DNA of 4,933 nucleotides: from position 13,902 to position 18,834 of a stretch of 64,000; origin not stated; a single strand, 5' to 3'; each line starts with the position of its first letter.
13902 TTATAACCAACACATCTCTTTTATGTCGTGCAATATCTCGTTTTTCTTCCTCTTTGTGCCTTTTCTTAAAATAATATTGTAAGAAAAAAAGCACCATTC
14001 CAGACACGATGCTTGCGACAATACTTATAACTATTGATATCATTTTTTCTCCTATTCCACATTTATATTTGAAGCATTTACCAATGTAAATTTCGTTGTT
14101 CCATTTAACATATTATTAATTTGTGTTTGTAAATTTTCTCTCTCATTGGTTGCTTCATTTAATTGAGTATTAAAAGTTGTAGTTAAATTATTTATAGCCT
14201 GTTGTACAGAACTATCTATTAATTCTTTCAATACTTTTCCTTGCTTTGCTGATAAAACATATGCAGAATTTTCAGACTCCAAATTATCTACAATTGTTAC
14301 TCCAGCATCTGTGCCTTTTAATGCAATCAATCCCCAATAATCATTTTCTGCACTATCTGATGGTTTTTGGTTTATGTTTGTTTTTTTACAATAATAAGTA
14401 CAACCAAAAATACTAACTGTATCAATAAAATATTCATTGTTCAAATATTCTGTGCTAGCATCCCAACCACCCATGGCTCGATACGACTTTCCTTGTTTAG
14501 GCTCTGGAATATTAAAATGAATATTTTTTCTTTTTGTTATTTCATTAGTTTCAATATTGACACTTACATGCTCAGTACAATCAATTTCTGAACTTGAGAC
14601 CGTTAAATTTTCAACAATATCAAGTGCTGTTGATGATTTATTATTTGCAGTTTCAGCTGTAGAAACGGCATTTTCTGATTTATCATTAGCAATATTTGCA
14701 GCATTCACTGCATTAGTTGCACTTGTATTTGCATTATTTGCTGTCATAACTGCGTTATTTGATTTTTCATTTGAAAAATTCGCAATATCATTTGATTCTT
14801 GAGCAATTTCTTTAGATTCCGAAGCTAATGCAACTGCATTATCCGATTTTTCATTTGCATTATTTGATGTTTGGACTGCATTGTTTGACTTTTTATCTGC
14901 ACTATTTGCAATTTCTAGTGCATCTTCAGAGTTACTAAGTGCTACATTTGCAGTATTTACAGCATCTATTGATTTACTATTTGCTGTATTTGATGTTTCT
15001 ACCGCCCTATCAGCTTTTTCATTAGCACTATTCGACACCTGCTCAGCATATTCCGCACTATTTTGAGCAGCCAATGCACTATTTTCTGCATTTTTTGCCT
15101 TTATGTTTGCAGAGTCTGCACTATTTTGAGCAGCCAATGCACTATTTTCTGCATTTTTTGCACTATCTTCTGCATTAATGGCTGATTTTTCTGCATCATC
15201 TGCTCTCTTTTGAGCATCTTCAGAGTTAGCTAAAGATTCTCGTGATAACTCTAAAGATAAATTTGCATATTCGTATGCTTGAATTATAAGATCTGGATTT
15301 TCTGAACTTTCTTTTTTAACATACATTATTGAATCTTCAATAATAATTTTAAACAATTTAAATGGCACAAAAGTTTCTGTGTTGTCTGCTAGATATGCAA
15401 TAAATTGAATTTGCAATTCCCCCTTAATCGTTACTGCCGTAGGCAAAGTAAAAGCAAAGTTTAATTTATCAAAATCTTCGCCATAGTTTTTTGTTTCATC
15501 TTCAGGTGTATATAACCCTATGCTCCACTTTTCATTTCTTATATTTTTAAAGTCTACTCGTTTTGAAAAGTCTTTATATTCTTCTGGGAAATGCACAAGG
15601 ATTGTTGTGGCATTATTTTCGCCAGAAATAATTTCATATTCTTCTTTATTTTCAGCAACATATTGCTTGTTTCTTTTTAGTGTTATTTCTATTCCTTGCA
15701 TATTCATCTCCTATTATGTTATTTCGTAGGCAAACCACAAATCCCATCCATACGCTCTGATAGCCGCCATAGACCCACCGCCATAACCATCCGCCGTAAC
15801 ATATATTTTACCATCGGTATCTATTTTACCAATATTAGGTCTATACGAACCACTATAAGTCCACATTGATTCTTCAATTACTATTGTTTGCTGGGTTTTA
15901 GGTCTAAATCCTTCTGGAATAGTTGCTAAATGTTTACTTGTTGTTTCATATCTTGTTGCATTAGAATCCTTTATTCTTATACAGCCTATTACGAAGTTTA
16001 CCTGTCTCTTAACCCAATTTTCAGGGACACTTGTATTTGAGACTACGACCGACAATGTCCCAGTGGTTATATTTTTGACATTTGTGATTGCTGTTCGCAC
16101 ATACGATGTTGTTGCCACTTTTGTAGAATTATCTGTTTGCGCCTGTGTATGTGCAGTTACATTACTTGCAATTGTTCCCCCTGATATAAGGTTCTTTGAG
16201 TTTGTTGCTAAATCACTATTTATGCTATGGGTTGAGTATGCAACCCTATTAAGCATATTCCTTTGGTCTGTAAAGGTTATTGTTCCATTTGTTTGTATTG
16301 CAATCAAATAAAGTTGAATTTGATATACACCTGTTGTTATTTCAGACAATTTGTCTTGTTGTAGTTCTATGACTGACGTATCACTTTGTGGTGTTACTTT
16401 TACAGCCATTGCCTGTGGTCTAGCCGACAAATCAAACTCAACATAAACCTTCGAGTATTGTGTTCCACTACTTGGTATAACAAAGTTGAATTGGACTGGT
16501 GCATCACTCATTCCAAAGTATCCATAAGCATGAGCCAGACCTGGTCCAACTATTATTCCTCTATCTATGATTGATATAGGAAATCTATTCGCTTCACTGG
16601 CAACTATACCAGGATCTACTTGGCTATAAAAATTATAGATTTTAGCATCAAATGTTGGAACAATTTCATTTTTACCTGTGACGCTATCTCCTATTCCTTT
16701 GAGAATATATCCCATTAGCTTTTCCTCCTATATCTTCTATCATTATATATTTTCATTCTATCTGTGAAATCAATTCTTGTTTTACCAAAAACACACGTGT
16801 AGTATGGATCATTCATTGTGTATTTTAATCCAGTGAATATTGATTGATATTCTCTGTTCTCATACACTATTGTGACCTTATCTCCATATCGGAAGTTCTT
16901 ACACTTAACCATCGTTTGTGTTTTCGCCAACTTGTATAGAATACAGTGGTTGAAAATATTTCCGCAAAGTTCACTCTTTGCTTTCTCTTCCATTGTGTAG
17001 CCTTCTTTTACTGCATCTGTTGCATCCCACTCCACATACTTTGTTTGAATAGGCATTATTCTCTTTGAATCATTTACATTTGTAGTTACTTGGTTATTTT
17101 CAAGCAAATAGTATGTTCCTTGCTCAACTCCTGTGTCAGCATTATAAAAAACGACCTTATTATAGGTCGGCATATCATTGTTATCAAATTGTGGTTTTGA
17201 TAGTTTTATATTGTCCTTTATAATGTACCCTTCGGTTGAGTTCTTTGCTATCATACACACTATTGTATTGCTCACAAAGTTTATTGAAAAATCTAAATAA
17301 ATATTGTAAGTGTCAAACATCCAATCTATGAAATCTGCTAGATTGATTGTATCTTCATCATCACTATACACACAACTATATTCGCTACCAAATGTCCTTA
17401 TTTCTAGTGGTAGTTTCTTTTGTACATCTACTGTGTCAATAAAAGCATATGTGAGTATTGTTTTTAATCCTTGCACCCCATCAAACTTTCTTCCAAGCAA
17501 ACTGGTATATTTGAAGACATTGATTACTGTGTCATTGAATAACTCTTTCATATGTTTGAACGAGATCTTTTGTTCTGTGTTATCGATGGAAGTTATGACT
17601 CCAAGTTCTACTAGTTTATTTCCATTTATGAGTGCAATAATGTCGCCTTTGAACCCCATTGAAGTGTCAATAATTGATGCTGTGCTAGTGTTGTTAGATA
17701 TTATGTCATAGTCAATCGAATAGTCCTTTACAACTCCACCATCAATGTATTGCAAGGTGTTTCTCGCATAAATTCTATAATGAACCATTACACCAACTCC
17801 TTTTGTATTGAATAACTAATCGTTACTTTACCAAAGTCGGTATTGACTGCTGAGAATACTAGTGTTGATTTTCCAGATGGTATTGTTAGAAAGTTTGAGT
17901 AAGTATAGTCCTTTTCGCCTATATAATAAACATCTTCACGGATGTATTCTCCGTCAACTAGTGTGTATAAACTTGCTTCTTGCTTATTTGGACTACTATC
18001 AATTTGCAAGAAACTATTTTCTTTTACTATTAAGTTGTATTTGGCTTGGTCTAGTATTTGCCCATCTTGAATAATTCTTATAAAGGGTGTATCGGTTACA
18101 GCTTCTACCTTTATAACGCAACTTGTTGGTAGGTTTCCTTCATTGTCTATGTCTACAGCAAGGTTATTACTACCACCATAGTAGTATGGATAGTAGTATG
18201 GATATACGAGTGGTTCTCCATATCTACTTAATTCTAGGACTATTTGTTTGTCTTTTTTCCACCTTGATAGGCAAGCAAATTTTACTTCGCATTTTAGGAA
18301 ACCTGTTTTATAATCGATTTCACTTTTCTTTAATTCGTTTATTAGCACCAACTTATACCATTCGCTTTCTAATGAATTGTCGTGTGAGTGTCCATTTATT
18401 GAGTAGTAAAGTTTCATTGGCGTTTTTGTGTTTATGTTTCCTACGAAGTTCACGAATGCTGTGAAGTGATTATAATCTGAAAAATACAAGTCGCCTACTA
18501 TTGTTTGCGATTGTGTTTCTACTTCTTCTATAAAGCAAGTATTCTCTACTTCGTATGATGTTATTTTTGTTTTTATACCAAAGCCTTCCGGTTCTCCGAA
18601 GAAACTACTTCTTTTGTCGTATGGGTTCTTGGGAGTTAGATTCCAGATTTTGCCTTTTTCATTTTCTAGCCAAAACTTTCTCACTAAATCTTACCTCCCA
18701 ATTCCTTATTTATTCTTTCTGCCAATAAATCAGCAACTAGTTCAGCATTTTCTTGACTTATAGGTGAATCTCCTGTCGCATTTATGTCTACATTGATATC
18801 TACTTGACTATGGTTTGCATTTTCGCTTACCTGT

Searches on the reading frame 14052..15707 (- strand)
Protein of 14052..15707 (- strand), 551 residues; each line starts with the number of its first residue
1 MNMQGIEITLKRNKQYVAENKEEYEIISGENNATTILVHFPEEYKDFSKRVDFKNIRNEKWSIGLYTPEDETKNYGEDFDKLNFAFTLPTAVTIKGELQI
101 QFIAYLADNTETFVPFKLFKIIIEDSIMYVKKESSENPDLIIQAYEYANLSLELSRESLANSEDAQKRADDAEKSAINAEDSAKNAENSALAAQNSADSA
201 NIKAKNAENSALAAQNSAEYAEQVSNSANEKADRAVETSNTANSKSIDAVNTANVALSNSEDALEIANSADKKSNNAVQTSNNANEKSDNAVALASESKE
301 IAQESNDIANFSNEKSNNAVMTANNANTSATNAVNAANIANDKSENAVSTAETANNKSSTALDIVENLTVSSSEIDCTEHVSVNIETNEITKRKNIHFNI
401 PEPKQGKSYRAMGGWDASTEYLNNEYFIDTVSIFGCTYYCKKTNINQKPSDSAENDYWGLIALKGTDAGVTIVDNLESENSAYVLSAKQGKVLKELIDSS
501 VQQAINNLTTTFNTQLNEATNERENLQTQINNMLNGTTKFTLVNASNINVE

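Call 65: search_protein_families(library=pfam, proteins=[window:14052-15707:-], max_evalue=0.00001)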
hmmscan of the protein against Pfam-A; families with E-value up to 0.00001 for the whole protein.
window:14052-15707:- (551 aa): 2 families
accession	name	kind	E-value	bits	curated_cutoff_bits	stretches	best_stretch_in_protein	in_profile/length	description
PF22337.1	Phage_fiber_rpt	-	1.3e-08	34.9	27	1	472-499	1-28/34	Phage tail fiber repeats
PF11839.13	Alanine_zipper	-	3.9e-08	33.9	23.1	0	182-239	9-66/69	Alanine-zipper, major outer membrane lipoprotein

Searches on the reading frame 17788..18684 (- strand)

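Call 65: search_protein_families(library=pfam, proteins=[window:17788-18684:-], max_evalue=0.00001)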
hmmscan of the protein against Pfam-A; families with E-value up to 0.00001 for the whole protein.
window:17788-18684:- (298 aa): 1 family
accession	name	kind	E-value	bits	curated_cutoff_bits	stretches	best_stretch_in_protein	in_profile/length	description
PF16774.11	Dit_N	-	1.4e-20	74.3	25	1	1-139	1-129/129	Distal tail protein, N-terminal domain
